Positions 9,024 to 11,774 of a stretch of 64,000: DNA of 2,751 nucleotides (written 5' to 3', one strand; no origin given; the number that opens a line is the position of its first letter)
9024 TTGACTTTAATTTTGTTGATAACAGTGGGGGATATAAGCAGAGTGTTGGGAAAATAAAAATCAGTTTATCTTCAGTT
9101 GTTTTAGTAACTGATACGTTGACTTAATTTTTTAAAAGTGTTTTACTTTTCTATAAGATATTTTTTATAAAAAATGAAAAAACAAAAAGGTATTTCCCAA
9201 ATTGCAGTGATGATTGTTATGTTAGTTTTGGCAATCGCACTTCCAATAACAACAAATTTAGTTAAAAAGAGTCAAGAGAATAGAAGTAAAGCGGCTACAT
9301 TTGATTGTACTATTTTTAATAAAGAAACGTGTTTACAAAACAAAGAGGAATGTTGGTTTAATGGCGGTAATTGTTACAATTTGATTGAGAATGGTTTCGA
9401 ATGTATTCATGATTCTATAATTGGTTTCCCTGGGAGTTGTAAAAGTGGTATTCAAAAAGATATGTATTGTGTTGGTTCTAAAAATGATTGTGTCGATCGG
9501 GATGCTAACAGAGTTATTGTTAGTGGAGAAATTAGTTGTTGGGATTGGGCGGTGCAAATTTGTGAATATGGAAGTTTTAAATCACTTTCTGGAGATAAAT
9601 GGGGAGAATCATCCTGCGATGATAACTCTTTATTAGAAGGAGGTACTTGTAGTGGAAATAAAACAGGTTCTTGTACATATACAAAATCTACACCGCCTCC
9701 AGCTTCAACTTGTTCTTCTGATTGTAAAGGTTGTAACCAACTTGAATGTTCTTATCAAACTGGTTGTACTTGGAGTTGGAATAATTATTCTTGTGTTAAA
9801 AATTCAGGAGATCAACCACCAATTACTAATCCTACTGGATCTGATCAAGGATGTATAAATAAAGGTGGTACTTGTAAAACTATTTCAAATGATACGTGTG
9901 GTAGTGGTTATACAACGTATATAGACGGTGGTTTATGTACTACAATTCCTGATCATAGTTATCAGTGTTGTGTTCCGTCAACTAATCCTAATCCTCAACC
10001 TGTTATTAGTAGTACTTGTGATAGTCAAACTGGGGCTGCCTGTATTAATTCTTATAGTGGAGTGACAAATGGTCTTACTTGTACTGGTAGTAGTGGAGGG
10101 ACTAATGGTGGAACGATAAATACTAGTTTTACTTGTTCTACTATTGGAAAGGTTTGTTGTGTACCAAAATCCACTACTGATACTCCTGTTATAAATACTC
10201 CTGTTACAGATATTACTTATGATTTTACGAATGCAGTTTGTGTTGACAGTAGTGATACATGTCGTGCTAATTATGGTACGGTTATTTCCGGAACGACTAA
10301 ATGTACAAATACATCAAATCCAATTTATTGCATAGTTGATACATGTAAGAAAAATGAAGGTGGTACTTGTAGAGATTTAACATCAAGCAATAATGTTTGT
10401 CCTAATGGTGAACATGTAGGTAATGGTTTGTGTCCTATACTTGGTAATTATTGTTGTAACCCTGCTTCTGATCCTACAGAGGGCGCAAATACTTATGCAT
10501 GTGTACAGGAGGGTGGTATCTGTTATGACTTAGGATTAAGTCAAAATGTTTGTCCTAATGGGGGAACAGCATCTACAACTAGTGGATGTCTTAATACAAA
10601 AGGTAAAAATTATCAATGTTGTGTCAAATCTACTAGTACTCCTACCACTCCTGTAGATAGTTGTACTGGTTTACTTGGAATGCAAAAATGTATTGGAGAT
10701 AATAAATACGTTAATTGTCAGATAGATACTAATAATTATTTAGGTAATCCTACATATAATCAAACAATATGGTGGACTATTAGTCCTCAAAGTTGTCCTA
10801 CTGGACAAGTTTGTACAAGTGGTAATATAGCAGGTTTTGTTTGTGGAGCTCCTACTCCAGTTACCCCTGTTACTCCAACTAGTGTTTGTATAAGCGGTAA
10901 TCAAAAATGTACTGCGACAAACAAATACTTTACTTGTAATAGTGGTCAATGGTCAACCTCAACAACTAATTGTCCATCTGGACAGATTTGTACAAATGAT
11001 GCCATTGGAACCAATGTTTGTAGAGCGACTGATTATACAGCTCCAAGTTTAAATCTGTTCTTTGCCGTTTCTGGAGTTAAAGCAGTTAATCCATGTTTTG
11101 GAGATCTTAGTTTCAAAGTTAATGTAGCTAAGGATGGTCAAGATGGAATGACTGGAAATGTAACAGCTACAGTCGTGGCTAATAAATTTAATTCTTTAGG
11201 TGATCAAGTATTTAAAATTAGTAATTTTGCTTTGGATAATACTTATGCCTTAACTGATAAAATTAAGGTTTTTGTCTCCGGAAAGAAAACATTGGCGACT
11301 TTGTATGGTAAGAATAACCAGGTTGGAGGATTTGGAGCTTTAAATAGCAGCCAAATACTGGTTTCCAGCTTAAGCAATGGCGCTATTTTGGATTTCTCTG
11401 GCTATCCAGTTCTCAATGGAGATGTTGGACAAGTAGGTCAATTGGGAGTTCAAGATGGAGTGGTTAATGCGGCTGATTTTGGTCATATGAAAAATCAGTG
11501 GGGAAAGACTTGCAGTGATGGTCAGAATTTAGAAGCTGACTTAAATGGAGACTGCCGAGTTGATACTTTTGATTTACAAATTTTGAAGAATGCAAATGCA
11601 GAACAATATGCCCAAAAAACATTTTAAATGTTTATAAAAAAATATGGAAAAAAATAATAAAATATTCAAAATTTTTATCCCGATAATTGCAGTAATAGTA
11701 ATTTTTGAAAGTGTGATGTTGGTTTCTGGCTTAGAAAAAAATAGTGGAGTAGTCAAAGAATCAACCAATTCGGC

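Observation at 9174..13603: Four-gene operon encoding a cohesin-dockerin-type cell-surface assembly system with an LPXTG-anchored scaffold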

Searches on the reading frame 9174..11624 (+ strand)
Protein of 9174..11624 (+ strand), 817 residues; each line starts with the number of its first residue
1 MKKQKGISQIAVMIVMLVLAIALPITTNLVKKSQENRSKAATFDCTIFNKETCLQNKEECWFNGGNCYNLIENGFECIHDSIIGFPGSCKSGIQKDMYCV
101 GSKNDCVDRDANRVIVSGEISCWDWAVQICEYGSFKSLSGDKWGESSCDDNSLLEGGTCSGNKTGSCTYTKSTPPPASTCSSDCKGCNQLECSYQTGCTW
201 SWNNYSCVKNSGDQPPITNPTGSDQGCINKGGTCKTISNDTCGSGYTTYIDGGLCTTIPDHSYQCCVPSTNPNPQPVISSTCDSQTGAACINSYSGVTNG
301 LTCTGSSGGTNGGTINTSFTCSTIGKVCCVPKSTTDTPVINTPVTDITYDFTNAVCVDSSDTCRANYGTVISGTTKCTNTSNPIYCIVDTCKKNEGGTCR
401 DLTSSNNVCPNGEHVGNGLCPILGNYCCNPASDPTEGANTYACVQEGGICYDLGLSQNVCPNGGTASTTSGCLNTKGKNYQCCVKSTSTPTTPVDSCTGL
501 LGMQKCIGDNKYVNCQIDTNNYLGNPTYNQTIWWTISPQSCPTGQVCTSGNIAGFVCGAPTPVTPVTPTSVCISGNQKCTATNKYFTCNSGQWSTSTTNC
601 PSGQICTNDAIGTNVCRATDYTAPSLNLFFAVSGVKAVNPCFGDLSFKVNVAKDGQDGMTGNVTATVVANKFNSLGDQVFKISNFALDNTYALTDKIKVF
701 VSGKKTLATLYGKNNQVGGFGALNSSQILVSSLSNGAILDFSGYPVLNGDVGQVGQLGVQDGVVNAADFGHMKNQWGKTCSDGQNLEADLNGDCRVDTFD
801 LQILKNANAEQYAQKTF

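Call 3: search_protein_families(library=pfam, proteins=[window:9174-11624:+], max_evalue=1)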
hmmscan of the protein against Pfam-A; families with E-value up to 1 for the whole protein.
window:9174-11624:+ (817 aa): 1 family
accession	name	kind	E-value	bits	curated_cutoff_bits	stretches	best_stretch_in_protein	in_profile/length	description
PF00404.24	Dockerin_1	-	6e-08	33.2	22.9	1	760-806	6-54/57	Dockerin type I domain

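Call 4: search_protein_families(library=ncbifam, proteins=[window:9174-11624:+], max_evalue=1)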
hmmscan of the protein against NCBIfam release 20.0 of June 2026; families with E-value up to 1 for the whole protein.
window:9174-11624:+ (817 aa): 2 families
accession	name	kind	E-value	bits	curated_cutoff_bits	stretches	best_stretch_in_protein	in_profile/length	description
NF041540.1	dockerin_GC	domain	0.0016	18.8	29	1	750-802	4-57/67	GC-type dockerin domain-anchored protein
NF040573.1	holin_dep_muram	equivalog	0.15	11.8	240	1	762-811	14-63/200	holin-associated N-acetylmuramidase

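Call 82: list_cluster_members(proteins=[window:9174-11624:+, window:11644-12246:+, window:12252-12959:+, window:12959-13600:+])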
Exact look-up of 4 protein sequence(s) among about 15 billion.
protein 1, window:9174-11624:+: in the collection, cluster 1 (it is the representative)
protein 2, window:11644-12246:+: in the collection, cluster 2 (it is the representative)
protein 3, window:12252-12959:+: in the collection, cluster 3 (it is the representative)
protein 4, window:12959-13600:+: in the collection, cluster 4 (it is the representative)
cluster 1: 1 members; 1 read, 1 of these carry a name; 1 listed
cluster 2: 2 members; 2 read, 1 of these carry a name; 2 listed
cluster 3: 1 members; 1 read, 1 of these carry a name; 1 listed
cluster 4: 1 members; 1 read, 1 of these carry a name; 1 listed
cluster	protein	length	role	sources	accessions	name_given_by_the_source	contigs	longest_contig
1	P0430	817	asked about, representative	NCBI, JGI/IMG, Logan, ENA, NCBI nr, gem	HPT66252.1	MAG TPA: dockerin type I domain-containing protein [Candidatus Woesebacteria bacterium] | dockerin type I domain-containing protein [Candidatus Woesebacteria bacterium]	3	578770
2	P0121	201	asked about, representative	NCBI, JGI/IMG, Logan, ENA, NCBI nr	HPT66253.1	MAG TPA: hypothetical protein PK257_03020 [Candidatus Woesebacteria bacterium] | hypothetical protein [Candidatus Woesebacteria bacterium]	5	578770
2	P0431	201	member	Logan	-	-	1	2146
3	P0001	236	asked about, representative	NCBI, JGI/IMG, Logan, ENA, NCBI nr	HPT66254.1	MAG TPA: cohesin domain-containing protein [Candidatus Woesebacteria bacterium] | cohesin domain-containing protein [Candidatus Woesebacteria bacterium]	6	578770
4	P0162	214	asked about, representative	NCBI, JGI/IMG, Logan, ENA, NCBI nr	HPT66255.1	MAG TPA: fibronectin type III domain-containing protein [Candidatus Woesebacteria ... | fibronectin type III domain-containing protein [Candidatus Woesebacteria bacterium]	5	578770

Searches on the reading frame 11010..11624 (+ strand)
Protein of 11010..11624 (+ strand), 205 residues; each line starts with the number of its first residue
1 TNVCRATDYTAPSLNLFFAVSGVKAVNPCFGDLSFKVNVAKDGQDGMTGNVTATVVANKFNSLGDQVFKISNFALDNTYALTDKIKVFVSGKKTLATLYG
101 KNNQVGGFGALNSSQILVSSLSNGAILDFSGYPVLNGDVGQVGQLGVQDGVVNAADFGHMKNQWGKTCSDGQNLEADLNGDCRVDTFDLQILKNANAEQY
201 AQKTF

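Call 64: search_solved_structures(query=A6, max_evalue=1, show_alignments=2)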
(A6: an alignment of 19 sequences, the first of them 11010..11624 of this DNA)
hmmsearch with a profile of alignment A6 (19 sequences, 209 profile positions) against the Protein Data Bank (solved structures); distinct sequences matched with E-value up to 1: 108 (the best 60 are shown).
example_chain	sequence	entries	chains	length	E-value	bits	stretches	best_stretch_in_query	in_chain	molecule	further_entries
8x39_A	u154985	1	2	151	4.3e-10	42.9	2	141-201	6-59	Serine protease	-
8x3a_A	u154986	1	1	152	4.4e-10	42.8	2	141-201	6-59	Serine protease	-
2ccl_B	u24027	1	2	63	7.9e-07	32.2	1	138-200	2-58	ENDO-1,4-BETA-XYLANASE Y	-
1daq_A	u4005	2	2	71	1.1e-06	31.7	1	139-201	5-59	ENDOGLUCANASE SS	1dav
2mte_A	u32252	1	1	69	1.2e-06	31.6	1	139-201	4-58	Cellulose 1,4-beta-cellobiosidase (reducing end) CelS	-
1ohz_B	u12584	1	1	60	1.8e-06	31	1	141-200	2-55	ENDO-1,4-BETA-XYLANASE Y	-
2y3n_B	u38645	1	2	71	2.4e-06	30.6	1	178-202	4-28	CELLULOSOMAL FAMILY-48 PROCESSIVE GLYCOSIDE HYDROLASE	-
4fl4_A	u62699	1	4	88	3.2e-06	30.2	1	141-201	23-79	Glycoside hydrolase family 9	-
8zvk_A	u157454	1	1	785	5.3e-06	29.5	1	130-203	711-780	AaBgIC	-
5nrm_B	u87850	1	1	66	1.1e-05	28.5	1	141-199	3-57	DocCel5: Type I dockerin repeat domain from A. cellulolyticus family 5 endoglucanase WP_01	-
6kg9_A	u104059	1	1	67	1.2e-05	28.3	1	150-202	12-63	And cellulose-binding endoglucanase family 9 CelL ortholog dockerin domain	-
4cj0_A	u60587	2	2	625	1.3e-05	28.2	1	131-201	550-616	ENDOGLUCANASE D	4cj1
1clc_A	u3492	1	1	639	1.4e-05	28.2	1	131-201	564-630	ENDOGLUCANASE CELD; EC: 3.2.1.4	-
5nrk_B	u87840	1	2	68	4.4e-05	26.5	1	141-200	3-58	DocCel5: Type I dockerin repeat domain from A. cellulolyticus family 5 endoglucanase WP_01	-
6kgc_B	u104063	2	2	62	7e-05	25.8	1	150-200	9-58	And cellulose-binding endoglucanase family 9 CelL ortholog dockerin domain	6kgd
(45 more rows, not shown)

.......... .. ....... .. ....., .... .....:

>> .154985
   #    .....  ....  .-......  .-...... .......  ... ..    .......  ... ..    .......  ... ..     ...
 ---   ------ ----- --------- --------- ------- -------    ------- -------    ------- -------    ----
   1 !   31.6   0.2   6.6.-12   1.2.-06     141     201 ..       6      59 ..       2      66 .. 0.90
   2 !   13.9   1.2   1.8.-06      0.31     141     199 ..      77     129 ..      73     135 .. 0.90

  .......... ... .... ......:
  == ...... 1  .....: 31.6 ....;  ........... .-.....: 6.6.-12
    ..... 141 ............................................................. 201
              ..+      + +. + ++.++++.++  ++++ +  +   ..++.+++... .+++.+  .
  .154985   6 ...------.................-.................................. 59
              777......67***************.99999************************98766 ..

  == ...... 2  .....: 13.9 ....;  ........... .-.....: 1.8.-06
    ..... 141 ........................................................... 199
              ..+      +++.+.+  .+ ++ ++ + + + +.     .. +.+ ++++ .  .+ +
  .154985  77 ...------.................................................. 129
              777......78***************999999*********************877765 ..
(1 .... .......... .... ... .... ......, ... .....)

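Call 78: search_protein_families(library=pfam, alignment_id=A6, max_evalue=0.1)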
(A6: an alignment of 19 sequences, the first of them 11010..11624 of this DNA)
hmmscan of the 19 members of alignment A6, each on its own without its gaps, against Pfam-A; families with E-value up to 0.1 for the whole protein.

A. member 1, window:11010-11624:+ (205 aa): 1 family
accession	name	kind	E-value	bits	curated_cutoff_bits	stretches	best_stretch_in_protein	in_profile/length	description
PF00404.24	Dockerin_1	-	7.9e-09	36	22.9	1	148-194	6-54/57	Dockerin type I domain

B. families by the number of members that match (of 19 scanned): 10 families
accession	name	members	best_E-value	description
PF00404.24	Dockerin_1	19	5.3e-12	Dockerin type I domain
PF24223.1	MrpH_C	1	0.036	Fimbrial adhesin MrpH C-terminal domain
PF01839.29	FG-GAP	1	0.039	FG-GAP repeat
PF20141.4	Island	1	0.039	Brassinosteroid receptor island domain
PF05359.17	DUF748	1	0.044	Domain of Unknown Function (DUF748)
PF12975.13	DUF3859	1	0.059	Domain of unknown function (DUF3859)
PF16773.11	Phage_SSB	1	0.06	Lactococcus phage single-stranded DNA binding protein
PF13517.12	FG-GAP_3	1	0.066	FG-GAP-like repeat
PF02942.19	Flu_B_NS1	1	0.08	Influenza B non-structural protein (NS1)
PF09865.15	DUF2092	1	0.087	Predicted periplasmic protein (DUF2092)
